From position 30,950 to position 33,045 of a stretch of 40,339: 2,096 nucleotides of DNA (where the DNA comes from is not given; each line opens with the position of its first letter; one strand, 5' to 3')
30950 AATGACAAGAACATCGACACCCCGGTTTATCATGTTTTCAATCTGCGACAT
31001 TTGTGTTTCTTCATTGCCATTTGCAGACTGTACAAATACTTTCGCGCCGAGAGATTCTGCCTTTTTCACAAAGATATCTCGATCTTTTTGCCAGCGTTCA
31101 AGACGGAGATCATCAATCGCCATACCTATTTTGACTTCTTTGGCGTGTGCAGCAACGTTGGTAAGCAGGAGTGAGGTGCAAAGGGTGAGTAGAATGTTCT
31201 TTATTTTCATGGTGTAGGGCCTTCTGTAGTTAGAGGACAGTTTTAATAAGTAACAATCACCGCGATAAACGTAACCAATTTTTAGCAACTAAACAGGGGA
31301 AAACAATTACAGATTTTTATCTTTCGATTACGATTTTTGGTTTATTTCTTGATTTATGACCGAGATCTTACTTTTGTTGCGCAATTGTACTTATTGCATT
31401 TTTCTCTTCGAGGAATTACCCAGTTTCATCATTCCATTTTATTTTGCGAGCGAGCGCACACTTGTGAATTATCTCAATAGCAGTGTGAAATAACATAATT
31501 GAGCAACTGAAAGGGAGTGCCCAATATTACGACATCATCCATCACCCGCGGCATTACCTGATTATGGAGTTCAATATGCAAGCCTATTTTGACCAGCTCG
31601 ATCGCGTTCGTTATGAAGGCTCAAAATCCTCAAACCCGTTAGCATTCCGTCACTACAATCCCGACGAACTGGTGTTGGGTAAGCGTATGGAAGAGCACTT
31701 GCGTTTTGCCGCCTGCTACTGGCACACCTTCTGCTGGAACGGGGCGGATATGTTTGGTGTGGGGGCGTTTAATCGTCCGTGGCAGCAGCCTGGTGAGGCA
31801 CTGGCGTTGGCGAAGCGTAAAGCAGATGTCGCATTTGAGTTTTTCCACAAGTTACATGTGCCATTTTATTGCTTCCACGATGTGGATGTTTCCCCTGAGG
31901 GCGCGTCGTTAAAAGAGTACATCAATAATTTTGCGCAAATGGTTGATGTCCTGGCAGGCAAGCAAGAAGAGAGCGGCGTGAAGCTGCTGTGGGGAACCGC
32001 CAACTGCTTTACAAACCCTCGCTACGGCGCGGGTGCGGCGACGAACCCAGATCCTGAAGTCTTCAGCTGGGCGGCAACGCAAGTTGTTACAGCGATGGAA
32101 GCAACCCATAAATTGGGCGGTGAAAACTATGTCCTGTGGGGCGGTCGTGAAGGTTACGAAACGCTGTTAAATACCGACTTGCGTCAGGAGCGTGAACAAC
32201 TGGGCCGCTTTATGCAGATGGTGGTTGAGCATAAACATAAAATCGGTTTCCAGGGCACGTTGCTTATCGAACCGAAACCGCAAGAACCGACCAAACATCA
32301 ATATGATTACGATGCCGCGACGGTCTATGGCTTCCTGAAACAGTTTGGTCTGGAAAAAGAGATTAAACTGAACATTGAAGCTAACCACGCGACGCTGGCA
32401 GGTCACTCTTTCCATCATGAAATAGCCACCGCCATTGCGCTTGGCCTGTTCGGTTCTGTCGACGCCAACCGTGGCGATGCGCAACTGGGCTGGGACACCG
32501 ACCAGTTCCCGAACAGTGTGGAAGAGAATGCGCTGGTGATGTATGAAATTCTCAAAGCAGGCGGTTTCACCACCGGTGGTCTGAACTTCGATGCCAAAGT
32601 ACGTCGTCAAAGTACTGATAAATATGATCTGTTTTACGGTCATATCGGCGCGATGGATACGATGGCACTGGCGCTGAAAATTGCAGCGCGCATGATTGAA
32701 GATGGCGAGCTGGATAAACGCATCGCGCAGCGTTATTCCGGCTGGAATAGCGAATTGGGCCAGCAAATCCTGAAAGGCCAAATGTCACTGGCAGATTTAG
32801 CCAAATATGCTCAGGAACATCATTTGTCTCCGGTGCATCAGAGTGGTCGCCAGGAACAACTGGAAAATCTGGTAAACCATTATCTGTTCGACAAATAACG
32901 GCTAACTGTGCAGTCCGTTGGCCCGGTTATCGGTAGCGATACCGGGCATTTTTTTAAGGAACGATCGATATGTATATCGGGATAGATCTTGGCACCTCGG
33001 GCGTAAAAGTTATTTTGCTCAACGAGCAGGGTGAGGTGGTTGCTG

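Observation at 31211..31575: xylA / xylF divergent control region with a CRP-like site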

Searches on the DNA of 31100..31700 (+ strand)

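Call 3: search_dna_similar(query=window:31111-31675:+, collection=ecoli_genomes, mode=near, max_rows=8)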
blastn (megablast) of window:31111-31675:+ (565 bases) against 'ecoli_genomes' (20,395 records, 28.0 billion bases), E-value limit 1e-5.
Records with a match: 5410; places in all: 5413; records where one place covers at least 80% of the query: 5405.
Genomes with a match: 5410 of 5426; with a place that covers at least 80% of the query: 5405. Places per genome that has any: lowest 1, median 1, highest 2. On chromosomes: 5413 places; on plasmids: 0.
Best place of each record, by identity: >=99% 4716; 95-99% 693; 90-95% 1.
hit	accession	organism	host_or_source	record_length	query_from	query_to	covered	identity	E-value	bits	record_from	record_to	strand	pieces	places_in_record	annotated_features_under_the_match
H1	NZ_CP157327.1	Escherichia coli strain 2024CK-00475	Homo sapiens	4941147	1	565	100%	100.0%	0e+0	1061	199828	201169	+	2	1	IS1 family transposase | xylF: D-xylose ABC transporter substrate-binding protein | xylA: xylose isomerase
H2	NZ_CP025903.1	Escherichia coli strain 300709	Homo sapiens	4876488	1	565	100%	100.0%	0e+0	1044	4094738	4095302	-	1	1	xylA: xylose isomerase | xylF: D-xylose ABC transporter substrate-binding protein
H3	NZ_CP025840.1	Escherichia coli strain 214-4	Homo sapiens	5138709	1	565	100%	100.0%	0e+0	1044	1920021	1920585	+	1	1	xylF: D-xylose ABC transporter substrate-binding protein | xylA: xylose isomerase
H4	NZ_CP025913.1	Escherichia coli strain 203740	Homo sapiens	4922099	1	565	100%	100.0%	0e+0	1044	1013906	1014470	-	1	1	xylA: xylose isomerase | xylF: D-xylose ABC transporter substrate-binding protein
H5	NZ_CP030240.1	Escherichia coli strain ER1709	-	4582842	1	565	100%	100.0%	0e+0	1044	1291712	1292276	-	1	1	xylA: xylose isomerase | xylF: D-xylose ABC transporter substrate-binding protein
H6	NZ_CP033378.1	Escherichia coli strain L73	goose anus swab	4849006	1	565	100%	100.0%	0e+0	1044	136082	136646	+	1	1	xylF: D-xylose ABC transporter substrate-binding protein | xylA: xylose isomerase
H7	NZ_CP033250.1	Escherichia coli strain ECCHD184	chicken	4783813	1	565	100%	100.0%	0e+0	1044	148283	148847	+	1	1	xylF: D-xylose ABC transporter substrate-binding protein | xylA: xylose isomerase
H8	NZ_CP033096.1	Escherichia coli strain CP53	pig feces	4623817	1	565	100%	100.0%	0e+0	1044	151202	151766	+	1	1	xylF: D-xylose ABC transporter substrate-binding protein | xylA: xylose isomerase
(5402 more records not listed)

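Call 47: search_rna_families(source=window, start=31100, end=31700, threshold=evalue, max_evalue=1)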
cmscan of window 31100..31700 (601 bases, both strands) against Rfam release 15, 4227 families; matches with E-value up to 1: 0.
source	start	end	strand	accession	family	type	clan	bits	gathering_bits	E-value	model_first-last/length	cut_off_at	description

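Call 53: get_annotated_region(hit=H1, flank=300)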
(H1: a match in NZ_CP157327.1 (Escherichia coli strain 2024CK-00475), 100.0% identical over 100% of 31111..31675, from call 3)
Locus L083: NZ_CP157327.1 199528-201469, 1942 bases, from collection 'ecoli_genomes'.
description: Escherichia coli strain 2024CK-00475 chromosome, complete genome
organism: Escherichia coli strain 2024CK-00475 (NCBI taxid 562)
replicon: chromosome; assembly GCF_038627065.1
host: Homo sapiens; source: urine; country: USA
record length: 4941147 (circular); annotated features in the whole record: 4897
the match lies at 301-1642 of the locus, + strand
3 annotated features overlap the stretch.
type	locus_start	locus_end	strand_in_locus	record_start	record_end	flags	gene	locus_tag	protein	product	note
CDS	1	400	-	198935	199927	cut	xylF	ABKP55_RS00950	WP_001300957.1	D-xylose ABC transporter substrate-binding protein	-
CDS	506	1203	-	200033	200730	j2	-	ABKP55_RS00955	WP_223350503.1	IS1 family transposase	programmed frameshift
CDS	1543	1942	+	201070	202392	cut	xylA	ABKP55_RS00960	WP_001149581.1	xylose isomerase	-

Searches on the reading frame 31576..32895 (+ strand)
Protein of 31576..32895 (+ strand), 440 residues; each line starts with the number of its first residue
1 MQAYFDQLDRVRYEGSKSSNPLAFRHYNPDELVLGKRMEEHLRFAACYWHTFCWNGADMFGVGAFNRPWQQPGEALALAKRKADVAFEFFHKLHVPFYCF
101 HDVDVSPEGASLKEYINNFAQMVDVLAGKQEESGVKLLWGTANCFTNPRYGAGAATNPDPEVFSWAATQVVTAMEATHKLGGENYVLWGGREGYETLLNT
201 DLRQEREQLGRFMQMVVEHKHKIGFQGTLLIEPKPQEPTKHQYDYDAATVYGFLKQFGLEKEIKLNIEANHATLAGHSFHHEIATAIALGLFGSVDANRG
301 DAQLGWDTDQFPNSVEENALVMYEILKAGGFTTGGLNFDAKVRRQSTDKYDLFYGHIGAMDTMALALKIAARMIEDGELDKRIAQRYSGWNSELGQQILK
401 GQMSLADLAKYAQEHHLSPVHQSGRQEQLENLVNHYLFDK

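Call 28: find_related_loci(query=window:31576-32895:+, collection=genome_contigs, flank=2500)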
Query window:31576-32895:+ (440 aa) in genome_contigs; peptide patterns used: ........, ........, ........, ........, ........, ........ (x = any residue, [..] = any of these).
600 stretches matched a pattern (row limit reached: there are more); 598 encode a relative of the query (tblastn E <= 1e-3); the best 80 are kept; 80 distinct loci.
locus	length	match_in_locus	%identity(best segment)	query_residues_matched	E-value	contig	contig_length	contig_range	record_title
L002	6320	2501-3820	92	1-440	0e+0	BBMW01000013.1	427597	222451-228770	Citrobacter werkmanii NBRC 105721 DNA, contig: CIWKM13, whole genome shotgun sequence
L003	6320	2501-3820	93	1-440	0e+0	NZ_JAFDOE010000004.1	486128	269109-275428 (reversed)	Citrobacter sp. FP75 contig4, whole genome shotgun sequence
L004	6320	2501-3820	92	1-440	0e+0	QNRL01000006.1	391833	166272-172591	Pseudocitrobacter faecalis strain DSM 27453 Ga0244571_106, whole genome shotgun sequence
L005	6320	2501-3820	92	1-440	0e+0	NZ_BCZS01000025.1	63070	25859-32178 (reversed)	Pluralibacter gergoviae ATCC 33028 = NBRC 105706, whole genome shotgun sequence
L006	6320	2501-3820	91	1-440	0e+0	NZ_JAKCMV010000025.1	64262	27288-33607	Enterobacter asburiae strain INSAq146 Aq146_contig_25, whole genome shotgun sequence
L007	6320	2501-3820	90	1-440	0e+0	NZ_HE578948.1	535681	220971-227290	Phytobacter massiliensis JC163 strain type strain: JC163, whole genome shotgun sequence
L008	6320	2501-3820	90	1-440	0e+0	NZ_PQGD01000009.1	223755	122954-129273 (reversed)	Superficieibacter electus strain BP-1 NODE_9_length_223755_cov_36.2571, whole genome shotgun sequence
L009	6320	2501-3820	90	1-440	0e+0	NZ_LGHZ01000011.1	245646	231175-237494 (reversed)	Kluyvera genomosp. 1 strain L2 contig11, whole genome shotgun sequence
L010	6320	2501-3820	90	1-440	0e+0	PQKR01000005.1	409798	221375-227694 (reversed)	Escherichia sp. ESNIH1 NODE_5, whole genome shotgun sequence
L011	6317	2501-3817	89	1-439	0e+0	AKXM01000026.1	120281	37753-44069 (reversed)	Enterobacter sp. Ag1 Contig27, whole genome shotgun sequence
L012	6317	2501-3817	89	1-439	0e+0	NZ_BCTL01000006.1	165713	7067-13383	Cedecea neteri NBRC 105707 = ATCC 33855 strain NBRC 105707, whole genome shotgun sequence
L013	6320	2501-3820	88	1-440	0e+0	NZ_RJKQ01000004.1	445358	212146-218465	Enterobacter sp. BIGb0383 Ga0304806_104, whole genome shotgun sequence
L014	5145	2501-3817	87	1-439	0e+0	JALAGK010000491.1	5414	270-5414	MAG: Enterobacteriaceae bacterium isolate bran_bin.7 k141_173052, whole genome shotgun sequence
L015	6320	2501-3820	86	1-440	0e+0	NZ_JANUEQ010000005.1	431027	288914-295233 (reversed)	Klebsiella sp. BIGb0407 Ga0480618_05, whole genome shotgun sequence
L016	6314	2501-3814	87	1-438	0e+0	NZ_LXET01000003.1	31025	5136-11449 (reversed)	Hafnia paralvei ATCC 29927 Sequence00003, whole genome shotgun sequence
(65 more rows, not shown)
